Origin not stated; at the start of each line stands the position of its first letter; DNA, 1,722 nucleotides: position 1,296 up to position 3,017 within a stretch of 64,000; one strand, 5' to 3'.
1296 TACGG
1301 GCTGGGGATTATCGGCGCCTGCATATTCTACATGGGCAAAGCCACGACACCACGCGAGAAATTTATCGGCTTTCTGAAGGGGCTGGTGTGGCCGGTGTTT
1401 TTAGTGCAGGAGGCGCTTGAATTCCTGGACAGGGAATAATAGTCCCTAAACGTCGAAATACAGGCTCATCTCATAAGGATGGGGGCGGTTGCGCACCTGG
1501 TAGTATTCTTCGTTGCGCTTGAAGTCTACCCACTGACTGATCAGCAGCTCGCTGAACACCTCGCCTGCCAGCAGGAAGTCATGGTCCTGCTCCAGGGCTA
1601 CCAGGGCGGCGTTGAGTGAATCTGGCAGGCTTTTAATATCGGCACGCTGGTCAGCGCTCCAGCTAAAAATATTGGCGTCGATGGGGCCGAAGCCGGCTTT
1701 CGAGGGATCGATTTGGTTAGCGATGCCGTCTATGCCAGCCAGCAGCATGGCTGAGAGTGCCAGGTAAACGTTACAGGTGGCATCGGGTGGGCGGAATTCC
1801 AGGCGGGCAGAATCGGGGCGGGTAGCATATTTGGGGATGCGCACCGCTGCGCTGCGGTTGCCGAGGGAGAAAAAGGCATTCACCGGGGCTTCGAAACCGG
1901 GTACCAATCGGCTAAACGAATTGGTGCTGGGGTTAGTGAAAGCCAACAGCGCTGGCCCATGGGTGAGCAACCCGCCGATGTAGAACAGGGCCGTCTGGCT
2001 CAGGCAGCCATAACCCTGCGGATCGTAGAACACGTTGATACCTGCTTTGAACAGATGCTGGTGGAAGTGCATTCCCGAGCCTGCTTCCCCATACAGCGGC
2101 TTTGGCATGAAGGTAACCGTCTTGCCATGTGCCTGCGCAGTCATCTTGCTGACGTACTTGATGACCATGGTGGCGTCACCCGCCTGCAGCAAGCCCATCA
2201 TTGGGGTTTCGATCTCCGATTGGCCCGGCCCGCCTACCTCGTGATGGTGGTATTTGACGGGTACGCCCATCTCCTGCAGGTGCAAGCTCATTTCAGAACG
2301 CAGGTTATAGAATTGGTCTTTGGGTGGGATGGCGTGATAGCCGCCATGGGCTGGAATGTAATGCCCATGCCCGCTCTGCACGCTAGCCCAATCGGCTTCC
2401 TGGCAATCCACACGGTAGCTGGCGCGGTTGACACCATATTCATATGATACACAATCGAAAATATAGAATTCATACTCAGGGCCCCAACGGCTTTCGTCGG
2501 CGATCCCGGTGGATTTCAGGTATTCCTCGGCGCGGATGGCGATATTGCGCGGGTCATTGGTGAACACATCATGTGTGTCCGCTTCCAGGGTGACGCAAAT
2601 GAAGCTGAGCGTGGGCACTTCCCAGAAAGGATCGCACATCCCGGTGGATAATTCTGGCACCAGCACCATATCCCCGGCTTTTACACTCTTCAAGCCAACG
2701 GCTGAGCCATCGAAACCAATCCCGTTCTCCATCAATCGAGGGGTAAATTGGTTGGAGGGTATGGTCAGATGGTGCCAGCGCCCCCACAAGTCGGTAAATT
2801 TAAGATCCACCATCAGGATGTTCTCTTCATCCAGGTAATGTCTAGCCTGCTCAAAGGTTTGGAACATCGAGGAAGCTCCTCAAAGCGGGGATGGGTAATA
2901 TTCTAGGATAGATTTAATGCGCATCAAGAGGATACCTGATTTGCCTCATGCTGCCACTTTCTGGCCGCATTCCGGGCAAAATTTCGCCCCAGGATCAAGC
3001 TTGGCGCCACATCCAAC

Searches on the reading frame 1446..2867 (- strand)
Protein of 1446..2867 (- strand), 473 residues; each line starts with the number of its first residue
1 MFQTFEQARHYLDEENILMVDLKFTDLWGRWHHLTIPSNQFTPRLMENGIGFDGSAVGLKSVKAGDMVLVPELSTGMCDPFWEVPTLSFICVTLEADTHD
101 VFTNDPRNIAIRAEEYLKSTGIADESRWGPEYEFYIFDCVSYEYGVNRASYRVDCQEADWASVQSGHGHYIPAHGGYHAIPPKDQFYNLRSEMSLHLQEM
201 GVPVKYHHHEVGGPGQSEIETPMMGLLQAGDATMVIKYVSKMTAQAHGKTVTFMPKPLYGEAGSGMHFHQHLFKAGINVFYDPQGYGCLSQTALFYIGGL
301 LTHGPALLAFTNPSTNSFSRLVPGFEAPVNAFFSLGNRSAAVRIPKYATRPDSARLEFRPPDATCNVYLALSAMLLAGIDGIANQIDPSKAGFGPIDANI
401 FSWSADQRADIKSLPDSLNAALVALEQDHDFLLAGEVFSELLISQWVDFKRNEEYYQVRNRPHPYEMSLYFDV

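Call 52: search_protein_families(library=pfam, proteins=[window:1446-2867:-], max_evalue=0.00001)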
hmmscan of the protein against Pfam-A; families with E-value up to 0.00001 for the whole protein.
window:1446-2867:- (473 aa): 2 families
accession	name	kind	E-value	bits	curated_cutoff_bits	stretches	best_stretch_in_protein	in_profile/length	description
PF00120.29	Gln-synt_C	-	4.9e-108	361.7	24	1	104-470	2-344/344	Glutamine synthetase, catalytic domain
PF03951.24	Gln-synt_N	-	2.8e-22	78.6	33.4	1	17-92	2-78/82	Glutamine synthetase, beta-Grasp domain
